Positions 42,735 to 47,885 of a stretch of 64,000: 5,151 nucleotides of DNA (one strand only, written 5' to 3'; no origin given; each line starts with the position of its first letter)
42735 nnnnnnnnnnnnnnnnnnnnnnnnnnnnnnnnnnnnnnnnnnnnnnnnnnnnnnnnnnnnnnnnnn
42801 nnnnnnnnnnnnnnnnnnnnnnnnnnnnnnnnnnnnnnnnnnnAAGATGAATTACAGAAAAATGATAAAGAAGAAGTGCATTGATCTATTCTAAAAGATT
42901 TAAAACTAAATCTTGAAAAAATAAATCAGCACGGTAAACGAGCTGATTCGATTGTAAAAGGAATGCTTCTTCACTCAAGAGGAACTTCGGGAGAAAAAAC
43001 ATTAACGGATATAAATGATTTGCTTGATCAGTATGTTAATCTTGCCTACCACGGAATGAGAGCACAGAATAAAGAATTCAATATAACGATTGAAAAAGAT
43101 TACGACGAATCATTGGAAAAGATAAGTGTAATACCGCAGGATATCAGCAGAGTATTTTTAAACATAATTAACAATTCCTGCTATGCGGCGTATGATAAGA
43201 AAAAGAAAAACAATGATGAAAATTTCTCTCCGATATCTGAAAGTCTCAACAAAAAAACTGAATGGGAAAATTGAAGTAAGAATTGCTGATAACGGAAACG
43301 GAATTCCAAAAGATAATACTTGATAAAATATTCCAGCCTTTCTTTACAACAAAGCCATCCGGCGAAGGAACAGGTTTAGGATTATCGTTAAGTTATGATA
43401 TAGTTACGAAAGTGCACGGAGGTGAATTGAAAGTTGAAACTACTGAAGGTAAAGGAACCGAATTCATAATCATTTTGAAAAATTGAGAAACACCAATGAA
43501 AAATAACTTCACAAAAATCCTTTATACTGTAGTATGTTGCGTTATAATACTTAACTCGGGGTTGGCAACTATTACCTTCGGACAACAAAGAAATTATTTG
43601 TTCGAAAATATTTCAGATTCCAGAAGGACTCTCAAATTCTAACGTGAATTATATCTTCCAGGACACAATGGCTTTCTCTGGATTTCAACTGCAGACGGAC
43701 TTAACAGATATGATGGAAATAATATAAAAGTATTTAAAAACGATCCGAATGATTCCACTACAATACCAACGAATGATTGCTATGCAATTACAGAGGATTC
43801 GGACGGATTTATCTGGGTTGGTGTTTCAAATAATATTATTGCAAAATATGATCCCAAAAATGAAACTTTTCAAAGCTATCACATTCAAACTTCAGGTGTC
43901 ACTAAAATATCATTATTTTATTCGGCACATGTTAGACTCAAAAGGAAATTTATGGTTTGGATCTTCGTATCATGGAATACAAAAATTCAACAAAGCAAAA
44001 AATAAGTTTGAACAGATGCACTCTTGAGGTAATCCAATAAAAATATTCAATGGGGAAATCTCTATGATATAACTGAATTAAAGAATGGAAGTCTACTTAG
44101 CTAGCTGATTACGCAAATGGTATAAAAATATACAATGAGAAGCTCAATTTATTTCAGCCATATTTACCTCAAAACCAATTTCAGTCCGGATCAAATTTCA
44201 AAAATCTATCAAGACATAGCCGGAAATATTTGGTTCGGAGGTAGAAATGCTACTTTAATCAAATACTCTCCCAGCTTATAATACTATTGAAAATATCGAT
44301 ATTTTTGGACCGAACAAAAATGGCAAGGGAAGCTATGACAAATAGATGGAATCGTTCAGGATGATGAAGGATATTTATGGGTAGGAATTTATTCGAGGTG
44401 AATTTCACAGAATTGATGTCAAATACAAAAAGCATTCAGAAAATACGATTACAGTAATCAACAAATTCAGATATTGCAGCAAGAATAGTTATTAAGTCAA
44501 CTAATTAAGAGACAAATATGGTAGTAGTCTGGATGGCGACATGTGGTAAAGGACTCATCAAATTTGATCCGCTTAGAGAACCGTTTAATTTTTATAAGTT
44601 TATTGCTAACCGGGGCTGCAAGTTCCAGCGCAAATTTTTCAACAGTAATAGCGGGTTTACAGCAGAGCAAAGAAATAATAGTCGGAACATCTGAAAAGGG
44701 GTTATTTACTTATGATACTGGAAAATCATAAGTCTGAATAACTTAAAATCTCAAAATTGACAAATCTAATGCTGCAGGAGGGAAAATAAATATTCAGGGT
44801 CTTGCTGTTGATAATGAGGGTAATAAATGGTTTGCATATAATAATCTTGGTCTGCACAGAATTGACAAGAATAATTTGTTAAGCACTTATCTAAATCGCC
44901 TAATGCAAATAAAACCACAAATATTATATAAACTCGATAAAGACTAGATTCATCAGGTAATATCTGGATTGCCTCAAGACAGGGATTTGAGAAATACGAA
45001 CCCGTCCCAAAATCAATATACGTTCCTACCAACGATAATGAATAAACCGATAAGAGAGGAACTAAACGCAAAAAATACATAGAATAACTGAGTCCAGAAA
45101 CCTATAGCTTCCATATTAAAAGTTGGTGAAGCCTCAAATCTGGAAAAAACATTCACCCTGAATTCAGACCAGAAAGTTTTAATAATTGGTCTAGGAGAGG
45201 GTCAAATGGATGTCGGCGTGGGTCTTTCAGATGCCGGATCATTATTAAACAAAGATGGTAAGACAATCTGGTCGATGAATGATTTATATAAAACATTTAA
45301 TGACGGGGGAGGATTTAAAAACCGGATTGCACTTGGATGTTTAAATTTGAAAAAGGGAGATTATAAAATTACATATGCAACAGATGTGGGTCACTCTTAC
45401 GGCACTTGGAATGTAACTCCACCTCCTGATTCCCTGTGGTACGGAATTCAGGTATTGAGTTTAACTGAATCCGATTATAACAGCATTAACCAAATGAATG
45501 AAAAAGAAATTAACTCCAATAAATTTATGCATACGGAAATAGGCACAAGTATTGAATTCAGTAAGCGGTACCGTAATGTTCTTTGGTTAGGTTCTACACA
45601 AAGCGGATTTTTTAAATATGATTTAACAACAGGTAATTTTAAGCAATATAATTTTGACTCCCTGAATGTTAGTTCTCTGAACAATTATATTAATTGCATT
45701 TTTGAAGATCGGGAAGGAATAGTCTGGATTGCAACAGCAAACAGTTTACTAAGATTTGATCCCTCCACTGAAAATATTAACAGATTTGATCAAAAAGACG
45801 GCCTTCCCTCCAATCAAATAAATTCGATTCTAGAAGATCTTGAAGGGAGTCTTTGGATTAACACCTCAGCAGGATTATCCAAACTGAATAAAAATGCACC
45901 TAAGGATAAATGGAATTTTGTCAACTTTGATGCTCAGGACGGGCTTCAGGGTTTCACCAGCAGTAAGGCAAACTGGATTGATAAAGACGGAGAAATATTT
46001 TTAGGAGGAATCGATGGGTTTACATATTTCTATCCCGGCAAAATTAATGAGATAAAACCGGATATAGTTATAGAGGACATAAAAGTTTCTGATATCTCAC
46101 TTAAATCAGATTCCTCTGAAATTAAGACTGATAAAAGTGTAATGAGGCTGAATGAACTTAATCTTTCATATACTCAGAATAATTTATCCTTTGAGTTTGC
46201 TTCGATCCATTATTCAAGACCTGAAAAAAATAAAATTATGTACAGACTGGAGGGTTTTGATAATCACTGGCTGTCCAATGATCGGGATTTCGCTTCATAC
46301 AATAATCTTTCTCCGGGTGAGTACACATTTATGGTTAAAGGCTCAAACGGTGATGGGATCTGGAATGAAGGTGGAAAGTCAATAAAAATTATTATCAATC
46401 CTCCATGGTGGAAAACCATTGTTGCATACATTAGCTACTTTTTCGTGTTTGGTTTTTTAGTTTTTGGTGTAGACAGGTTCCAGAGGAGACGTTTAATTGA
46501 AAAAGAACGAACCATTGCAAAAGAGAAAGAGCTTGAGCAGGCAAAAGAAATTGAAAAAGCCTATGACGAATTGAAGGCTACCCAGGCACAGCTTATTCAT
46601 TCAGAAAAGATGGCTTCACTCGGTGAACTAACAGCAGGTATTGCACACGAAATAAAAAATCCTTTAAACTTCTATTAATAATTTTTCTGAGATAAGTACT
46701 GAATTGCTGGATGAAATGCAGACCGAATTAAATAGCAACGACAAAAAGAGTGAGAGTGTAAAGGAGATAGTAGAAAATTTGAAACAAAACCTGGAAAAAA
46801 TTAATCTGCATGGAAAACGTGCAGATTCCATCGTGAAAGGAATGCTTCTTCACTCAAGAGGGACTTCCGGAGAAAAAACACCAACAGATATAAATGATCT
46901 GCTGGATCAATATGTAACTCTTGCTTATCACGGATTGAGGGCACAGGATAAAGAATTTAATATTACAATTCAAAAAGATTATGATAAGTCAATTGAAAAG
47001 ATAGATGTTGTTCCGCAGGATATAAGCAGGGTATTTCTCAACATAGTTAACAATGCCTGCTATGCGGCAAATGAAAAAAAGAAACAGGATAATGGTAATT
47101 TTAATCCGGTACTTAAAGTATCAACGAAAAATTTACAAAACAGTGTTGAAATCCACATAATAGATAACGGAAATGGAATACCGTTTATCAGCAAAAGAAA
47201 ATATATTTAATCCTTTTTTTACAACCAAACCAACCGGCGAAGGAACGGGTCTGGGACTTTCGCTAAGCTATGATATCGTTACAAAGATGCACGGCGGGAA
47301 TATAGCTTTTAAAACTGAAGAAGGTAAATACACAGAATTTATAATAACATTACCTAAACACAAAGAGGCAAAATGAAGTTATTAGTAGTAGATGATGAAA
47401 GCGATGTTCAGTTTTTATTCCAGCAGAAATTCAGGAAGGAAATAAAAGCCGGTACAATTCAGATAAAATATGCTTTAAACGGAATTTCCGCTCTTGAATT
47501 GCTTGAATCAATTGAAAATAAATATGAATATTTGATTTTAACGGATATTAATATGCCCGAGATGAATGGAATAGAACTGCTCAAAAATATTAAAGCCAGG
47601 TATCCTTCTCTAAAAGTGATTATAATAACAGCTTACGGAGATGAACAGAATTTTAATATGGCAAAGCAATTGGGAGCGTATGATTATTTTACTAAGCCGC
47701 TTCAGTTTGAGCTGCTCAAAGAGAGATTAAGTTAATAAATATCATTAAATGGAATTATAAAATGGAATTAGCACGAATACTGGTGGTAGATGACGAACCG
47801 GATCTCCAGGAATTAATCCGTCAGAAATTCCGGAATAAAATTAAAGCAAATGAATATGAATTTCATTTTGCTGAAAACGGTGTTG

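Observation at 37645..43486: Sensor kinase built from nine tandem modules of about 185 aa, each closed by the same coiled-coil linker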

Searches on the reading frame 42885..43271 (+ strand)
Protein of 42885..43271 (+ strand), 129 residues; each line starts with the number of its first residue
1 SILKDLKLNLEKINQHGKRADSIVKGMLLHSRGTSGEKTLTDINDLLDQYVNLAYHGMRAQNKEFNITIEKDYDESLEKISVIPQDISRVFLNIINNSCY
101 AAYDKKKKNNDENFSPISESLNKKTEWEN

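Call 5: search_protein_families(library=pfam, proteins=[window:42885-43271:+], max_evalue=1)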
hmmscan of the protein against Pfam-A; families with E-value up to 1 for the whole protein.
window:42885-43271:+ (129 aa): 0 families

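Call 10: search_protein_families(library=ncbifam, proteins=[window:42885-43271:+], max_evalue=0.1)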
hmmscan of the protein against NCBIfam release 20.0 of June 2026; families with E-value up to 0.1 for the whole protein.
window:42885-43271:+ (129 aa): 12 families
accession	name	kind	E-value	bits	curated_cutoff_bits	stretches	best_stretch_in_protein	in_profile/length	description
NF008468.0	PRK11360.1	equivalog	1.8e-08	33.2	646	1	11-102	435-522/616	two-component system sensor histidine kinase AtoS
NF008293.1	PRK11073.1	equivalog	4.5e-06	26.1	240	1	34-101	190-252/349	nitrogen regulation protein NR(II)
NF047466.1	hybrid_RR_LvrB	exception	3.2e-05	23.3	500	1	11-115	192-292/377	hybrid histidine kinase/response regulator LvrB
NF010411.0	PRK13837.1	equivalog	0.00019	19.6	647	1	9-102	488-576/828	two-component system VirA-like sensor kinase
NF047497.1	HK_LIC_12097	equivalog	0.00026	19.8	500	1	7-107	188-284/367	LIC_12097 family sensor histidine kinase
NF046044.1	PnpS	equivalog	0.0013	17.8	400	1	10-99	210-298/390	two-component system histidine kinase PnpS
NF053867.1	SprKinKinDBac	equivalog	0.003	16.1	775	1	11-99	325-410/500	sporulation kinase KinD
TIGR02966.1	phoR_proteo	equivalog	0.0049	15.9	334.2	1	9-100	153-243/333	phosphate regulon sensor histidine kinase PhoR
NF041777.1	sens_FixL_Rhizob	equivalog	0.018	13.7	850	1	9-108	305-400/485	sensor protein FixL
NF010076.0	PRK13557.1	subfamily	0.029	12.8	631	1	6-105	202-296/540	histidine kinase famiy protein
NF038348.1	T2SS_HK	subfamily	0.036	12.5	450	1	17-101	408-486/574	histidine kinase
NF047794.1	HisKinPtgB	equivalog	0.054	11.7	1000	1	7-105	480-574/656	two-component system sensor histidine kinase PgtB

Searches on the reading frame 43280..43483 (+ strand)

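Call 5: search_protein_families(library=pfam, proteins=[window:43280-43483:+], max_evalue=1)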
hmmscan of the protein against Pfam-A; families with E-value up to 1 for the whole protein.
window:43280-43483:+ (68 aa): 2 families
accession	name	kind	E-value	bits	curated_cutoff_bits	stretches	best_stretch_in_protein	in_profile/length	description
PF02518.31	HATPase_c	-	1.6e-12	48.3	26.4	1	11-67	51-108/111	Histidine kinase-, DNA gyrase B-, and HSP90-like ATPase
PF14501.12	HATPase_c_5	-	0.11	12.8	22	1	18-60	59-96/102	GHKL domain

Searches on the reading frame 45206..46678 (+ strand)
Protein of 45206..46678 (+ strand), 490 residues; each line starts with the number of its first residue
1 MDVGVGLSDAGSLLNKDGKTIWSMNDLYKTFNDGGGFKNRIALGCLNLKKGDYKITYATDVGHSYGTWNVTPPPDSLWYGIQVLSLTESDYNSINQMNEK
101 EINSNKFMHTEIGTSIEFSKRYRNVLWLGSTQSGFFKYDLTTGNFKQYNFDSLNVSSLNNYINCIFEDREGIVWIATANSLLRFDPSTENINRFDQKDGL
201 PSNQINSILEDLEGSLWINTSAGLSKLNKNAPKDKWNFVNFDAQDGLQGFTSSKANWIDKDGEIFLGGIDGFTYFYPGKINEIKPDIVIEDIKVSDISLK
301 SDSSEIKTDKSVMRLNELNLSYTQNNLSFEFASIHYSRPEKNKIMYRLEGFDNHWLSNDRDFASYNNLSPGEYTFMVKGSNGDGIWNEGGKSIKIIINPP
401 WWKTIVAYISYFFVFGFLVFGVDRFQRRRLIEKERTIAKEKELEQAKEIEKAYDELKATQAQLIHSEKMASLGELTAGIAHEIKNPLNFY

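Call 18: search_protein_families(library=pfam, proteins=[window:45206-46678:+], max_evalue=0.001)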
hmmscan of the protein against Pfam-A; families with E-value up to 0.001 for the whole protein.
window:45206-46678:+ (490 aa): 2 families
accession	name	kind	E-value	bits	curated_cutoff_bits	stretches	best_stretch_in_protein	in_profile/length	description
PF07495.19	Y_Y_Y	-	2.5e-18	66.2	26.6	1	336-397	2-64/65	Y_Y_Y domain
PF07494.17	Reg_prop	-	1.5e-09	37.3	20.4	1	158-179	3-24/24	Two component regulator propeller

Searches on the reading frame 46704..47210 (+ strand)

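Call 18: search_protein_families(library=pfam, proteins=[window:46704-47210:+], max_evalue=0.001)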
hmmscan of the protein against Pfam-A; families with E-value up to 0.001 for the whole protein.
window:46704-47210:+ (168 aa): 1 family
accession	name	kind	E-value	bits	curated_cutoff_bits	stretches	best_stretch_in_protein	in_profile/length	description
PF02518.31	HATPase_c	-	0.00044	21.1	26.4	0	104-160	3-50/111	Histidine kinase-, DNA gyrase B-, and HSP90-like ATPase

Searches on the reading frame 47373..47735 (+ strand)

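Call 58: search_protein_families(library=pfam, proteins=[window:47373-47735:+], max_evalue=0.001)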
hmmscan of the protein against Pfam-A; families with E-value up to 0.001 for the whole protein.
window:47373-47735:+ (120 aa): 1 family
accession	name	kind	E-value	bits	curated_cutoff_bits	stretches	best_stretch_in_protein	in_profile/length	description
PF00072.30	Response_reg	-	4e-24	85.4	30.2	1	4-119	2-110/111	Response regulator receiver domain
